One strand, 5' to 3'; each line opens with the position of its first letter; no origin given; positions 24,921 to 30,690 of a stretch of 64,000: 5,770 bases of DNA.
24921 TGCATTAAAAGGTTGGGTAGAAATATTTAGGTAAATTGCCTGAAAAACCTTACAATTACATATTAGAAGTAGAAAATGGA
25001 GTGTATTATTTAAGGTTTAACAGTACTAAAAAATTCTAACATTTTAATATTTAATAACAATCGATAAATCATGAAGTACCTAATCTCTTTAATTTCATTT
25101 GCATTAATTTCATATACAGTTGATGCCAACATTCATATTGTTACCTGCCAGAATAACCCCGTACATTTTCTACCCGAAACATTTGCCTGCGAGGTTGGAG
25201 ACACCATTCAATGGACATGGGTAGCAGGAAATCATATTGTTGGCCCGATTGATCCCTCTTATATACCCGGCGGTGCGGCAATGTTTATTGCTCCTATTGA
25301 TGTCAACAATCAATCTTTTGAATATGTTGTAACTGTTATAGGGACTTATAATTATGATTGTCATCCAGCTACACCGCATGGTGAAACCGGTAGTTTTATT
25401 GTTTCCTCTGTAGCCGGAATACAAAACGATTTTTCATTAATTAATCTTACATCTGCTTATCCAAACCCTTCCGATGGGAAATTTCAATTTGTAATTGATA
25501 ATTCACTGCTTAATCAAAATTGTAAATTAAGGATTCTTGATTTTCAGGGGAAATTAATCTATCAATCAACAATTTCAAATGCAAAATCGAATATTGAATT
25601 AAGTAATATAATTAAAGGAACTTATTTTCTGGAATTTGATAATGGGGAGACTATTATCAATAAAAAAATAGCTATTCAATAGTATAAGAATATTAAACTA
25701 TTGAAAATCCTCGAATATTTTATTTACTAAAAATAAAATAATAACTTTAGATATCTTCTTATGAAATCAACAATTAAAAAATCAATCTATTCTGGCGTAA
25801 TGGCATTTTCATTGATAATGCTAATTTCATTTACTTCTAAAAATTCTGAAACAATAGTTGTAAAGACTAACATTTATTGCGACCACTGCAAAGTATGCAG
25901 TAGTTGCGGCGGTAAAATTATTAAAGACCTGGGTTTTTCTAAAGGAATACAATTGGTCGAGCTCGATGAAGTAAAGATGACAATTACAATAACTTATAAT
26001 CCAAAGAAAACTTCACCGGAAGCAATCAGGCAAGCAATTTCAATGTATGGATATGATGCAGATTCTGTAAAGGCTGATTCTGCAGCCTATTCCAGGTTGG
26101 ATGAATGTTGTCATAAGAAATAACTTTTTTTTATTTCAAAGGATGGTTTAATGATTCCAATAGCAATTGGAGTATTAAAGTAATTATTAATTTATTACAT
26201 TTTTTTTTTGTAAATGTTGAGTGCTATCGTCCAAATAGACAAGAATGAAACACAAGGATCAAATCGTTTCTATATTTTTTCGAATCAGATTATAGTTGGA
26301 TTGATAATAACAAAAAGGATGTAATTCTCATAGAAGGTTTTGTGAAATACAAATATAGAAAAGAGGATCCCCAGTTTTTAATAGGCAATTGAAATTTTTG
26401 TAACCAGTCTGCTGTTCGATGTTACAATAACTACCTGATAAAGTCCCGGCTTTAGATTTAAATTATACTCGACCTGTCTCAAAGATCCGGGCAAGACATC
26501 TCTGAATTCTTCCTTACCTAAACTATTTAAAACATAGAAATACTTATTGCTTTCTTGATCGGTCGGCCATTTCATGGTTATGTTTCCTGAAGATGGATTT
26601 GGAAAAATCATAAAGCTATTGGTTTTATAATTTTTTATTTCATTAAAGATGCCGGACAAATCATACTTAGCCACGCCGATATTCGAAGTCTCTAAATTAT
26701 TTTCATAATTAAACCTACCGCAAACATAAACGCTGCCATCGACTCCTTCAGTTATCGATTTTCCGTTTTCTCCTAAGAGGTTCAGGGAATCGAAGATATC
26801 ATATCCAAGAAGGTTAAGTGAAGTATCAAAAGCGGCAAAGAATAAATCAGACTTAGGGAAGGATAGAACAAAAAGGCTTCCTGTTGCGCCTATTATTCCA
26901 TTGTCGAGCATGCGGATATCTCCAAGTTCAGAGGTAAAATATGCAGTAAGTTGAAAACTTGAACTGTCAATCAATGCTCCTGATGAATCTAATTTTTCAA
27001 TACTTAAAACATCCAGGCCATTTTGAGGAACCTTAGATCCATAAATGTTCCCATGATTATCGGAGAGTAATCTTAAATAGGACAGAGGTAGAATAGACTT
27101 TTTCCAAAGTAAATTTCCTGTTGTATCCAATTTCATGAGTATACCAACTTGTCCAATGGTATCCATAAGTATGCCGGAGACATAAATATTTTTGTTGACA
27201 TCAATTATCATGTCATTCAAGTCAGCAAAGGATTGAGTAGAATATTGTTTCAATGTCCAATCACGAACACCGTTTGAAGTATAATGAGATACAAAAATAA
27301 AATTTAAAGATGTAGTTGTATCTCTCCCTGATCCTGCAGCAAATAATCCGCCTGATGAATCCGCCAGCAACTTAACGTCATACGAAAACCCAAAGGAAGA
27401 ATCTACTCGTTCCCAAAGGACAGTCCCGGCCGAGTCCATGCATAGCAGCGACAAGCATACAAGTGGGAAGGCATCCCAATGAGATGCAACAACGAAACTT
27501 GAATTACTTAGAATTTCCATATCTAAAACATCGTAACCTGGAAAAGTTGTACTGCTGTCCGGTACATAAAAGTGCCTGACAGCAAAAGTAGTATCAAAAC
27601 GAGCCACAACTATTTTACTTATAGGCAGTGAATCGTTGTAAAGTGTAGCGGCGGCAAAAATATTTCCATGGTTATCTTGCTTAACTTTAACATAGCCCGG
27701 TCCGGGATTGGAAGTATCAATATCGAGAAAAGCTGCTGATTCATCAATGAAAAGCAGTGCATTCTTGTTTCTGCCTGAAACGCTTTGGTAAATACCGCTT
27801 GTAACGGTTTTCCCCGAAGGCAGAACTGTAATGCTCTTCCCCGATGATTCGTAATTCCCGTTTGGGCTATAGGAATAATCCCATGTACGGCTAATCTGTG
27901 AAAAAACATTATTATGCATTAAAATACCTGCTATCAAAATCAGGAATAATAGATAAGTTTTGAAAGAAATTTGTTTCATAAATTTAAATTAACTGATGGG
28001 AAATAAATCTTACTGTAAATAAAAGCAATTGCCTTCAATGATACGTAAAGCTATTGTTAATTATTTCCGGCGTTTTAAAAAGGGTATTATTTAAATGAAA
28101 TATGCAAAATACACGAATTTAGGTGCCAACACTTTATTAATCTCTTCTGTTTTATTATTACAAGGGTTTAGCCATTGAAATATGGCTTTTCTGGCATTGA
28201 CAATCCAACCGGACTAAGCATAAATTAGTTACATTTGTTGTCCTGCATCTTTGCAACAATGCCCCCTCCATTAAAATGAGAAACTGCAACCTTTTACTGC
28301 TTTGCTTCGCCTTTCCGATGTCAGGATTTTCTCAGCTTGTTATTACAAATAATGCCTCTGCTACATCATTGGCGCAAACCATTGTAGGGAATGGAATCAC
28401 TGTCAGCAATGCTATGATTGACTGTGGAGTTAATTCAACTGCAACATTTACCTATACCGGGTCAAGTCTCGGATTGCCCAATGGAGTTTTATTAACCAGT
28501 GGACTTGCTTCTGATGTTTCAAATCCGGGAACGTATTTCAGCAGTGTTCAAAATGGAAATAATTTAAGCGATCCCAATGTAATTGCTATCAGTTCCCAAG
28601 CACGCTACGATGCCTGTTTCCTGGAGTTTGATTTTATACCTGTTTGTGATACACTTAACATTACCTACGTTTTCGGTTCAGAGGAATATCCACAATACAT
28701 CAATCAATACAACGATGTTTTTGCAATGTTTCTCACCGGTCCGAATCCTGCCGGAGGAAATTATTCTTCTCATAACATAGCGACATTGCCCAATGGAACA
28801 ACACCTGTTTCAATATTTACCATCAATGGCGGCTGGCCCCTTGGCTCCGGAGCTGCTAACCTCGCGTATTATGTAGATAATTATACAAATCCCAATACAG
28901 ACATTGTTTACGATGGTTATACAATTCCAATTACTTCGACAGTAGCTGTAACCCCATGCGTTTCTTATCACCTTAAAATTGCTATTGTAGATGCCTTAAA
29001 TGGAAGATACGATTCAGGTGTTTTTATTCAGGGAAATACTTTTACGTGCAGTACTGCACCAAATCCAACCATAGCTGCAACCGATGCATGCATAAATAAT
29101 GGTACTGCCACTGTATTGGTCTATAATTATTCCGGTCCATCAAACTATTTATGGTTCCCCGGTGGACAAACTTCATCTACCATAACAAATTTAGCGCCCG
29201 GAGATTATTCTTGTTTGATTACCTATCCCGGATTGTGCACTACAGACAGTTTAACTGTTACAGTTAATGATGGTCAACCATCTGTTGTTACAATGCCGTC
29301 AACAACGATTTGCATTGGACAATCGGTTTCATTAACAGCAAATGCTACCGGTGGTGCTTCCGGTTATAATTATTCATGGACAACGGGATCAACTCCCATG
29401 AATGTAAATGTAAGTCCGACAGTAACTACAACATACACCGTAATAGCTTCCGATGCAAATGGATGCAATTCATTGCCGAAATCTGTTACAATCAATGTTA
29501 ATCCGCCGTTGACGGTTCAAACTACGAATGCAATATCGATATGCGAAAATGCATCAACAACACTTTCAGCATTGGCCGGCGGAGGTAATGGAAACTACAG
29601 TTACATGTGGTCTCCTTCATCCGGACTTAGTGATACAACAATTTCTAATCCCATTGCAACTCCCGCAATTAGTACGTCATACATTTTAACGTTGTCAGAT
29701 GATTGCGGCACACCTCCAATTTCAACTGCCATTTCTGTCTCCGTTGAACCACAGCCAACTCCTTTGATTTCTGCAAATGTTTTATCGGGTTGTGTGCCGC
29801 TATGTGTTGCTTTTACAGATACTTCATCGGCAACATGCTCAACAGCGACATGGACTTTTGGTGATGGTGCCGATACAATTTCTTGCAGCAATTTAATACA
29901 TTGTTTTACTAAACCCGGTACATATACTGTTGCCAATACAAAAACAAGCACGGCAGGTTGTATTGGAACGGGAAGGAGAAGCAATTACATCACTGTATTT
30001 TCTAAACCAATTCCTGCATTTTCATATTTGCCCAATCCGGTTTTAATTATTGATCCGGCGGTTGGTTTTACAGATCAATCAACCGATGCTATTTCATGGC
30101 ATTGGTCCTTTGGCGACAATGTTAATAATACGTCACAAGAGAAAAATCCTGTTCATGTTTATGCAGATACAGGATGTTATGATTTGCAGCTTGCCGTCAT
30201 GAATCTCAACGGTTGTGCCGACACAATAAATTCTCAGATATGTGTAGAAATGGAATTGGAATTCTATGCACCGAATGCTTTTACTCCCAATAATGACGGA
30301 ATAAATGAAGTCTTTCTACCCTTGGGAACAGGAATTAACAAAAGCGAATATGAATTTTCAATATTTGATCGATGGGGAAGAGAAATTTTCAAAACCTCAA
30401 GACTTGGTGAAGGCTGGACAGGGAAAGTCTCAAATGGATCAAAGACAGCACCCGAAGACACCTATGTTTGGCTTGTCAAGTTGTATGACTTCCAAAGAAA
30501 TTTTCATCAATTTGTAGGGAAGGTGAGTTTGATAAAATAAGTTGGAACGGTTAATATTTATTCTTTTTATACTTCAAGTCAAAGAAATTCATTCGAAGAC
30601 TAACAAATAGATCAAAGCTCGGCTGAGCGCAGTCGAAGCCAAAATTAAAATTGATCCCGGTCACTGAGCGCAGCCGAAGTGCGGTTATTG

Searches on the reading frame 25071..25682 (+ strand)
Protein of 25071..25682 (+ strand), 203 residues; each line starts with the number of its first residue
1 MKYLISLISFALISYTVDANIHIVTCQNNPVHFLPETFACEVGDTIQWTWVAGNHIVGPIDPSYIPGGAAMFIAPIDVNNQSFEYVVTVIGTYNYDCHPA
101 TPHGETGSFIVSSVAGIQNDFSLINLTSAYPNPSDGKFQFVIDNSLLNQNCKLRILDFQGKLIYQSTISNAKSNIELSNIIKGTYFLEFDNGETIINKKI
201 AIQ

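Call 52: search_protein_families(library=pfam, proteins=[window:25071-25682:+], max_evalue=0.001)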
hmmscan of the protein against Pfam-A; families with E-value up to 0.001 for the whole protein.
window:25071-25682:+ (203 aa): 1 family
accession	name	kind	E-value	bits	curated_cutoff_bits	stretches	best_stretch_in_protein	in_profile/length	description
PF18962.6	Por_Secre_tail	-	2.4e-13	50.6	27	1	130-202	2-75/75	Secretion system C-terminal sorting domain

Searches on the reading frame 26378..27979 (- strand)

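Call 52: search_protein_families(library=pfam, proteins=[window:26378-27979:-], max_evalue=0.001)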
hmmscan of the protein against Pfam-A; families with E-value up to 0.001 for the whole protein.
window:26378-27979:- (533 aa): 1 family
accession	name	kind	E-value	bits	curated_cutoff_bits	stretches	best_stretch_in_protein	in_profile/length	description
PF18962.6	Por_Secre_tail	-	5.3e-05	23.9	27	1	458-531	1-75/75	Secretion system C-terminal sorting domain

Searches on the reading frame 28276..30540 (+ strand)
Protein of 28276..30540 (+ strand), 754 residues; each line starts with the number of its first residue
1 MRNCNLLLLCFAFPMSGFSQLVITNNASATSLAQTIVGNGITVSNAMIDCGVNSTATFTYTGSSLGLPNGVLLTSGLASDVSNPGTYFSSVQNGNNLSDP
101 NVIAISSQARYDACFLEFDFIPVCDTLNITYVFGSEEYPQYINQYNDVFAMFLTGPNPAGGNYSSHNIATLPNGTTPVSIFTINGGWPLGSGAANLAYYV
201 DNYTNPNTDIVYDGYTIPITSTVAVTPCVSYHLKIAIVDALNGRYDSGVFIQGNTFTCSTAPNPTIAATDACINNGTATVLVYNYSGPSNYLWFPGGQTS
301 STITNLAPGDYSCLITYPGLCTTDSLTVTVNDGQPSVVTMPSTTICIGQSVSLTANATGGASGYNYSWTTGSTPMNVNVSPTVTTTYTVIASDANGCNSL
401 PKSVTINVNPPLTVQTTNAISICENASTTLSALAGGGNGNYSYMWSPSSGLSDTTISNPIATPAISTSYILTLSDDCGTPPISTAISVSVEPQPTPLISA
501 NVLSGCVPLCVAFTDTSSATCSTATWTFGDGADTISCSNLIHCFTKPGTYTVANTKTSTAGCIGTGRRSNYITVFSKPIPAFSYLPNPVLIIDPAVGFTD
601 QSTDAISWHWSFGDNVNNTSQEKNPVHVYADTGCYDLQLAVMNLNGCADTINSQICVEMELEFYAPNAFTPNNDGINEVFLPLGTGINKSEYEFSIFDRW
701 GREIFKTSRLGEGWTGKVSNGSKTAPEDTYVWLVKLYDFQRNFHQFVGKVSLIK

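Call 52: search_protein_families(library=pfam, proteins=[window:28276-30540:+], max_evalue=0.001)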
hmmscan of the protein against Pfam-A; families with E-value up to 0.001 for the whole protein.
window:28276-30540:+ (754 aa): 4 families
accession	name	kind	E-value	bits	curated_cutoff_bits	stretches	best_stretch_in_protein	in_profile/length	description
PF18911.6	PKD_4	-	5.5e-23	81.3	27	2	597-652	25-80/85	PKD domain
PF00801.26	PKD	-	2.8e-14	53.3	23.5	2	598-648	19-72/80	PKD domain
PF13585.12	CHU_C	-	6.1e-14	52.3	27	1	665-738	3-75/86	CHU_C Type IX secretion signal domain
PF19081.6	Ig_7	-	2.4e-05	25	27.3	1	336-410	5-84/84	Ig-like domain CHU_C associated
